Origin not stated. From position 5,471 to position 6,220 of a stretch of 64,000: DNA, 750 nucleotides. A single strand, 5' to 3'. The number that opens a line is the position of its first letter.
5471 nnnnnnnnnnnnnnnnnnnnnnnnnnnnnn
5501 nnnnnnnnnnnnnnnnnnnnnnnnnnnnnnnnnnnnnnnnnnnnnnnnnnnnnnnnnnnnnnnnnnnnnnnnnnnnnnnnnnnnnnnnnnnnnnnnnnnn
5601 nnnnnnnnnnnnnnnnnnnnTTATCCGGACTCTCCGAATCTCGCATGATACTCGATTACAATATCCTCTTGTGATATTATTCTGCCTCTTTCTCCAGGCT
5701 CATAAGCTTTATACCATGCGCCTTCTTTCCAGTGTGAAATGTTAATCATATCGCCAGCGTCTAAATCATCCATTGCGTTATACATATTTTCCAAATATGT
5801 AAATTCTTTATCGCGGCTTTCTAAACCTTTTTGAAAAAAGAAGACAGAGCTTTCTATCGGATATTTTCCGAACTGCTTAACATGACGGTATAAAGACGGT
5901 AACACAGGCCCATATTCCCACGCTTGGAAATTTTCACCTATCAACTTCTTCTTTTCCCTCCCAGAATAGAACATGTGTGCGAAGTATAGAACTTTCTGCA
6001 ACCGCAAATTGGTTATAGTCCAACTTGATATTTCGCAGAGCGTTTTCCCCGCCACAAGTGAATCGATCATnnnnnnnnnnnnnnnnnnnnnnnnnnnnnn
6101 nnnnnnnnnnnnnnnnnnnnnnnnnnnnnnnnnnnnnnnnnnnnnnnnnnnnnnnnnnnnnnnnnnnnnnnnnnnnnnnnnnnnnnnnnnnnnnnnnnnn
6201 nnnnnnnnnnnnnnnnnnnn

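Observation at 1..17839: Accessory locus stacking two type Ve (inverse) and two type Va (classical) autotransporters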

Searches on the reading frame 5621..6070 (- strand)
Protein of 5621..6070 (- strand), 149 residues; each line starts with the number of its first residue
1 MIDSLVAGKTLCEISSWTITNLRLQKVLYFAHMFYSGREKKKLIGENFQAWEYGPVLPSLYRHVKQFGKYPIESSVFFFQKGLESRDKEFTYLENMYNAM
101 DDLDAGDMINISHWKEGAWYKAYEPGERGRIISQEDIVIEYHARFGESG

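Call 66: find_encoding_contigs(protein=window:5621-6070:-, flank=10000, max_places=5)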
Protein window:5621-6070:- (149 aa): 23 contigs read that carry it; 5 places shown.
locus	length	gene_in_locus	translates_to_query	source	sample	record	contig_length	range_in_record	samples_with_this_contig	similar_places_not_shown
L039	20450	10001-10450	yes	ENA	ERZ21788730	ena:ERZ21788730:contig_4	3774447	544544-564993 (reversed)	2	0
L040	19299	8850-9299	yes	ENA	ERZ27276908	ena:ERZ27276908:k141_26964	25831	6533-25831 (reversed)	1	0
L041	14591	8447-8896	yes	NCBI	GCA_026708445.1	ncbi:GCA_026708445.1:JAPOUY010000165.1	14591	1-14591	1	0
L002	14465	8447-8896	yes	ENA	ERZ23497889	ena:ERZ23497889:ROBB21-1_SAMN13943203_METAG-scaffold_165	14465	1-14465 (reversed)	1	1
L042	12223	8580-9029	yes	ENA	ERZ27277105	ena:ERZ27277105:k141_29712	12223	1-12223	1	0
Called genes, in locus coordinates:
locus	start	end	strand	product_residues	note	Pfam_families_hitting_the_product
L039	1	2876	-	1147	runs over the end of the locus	-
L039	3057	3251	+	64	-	-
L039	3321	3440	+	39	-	-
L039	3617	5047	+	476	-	PF03797:Autotransporter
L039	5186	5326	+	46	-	-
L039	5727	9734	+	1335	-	PF11924:IAT_beta, PF03160:Calx-beta (faint)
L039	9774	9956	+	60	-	-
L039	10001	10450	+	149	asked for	PF13274:SocA_Panacea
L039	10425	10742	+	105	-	-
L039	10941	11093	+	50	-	-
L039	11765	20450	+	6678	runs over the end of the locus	PF11924:IAT_beta, PF03160:Calx-beta (faint), PF13927:Ig_3 (faint), PF10989:DUF2808 (faint)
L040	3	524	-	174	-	?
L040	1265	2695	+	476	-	PF03797:Autotransporter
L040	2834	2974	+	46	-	-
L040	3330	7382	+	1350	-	PF11924:IAT_beta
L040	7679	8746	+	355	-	PF01385:OrfB_IS605, PF07282:Cas12f1-like_TNB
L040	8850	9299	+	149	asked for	PF13274:SocA_Panacea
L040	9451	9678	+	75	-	-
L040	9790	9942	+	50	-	-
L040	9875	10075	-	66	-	-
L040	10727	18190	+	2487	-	PF11924:IAT_beta, PF03160:Calx-beta (faint)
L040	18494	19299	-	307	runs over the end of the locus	PF14338:Mrr_N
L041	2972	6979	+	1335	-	PF11924:IAT_beta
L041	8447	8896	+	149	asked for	PF13274:SocA_Panacea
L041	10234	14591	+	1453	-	PF11924:IAT_beta, PF03160:Calx-beta (weak)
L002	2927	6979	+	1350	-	PF11924:IAT_beta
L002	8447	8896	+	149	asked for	PF13274:SocA_Panacea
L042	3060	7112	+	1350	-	PF11924:IAT_beta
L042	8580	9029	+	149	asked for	PF13274:SocA_Panacea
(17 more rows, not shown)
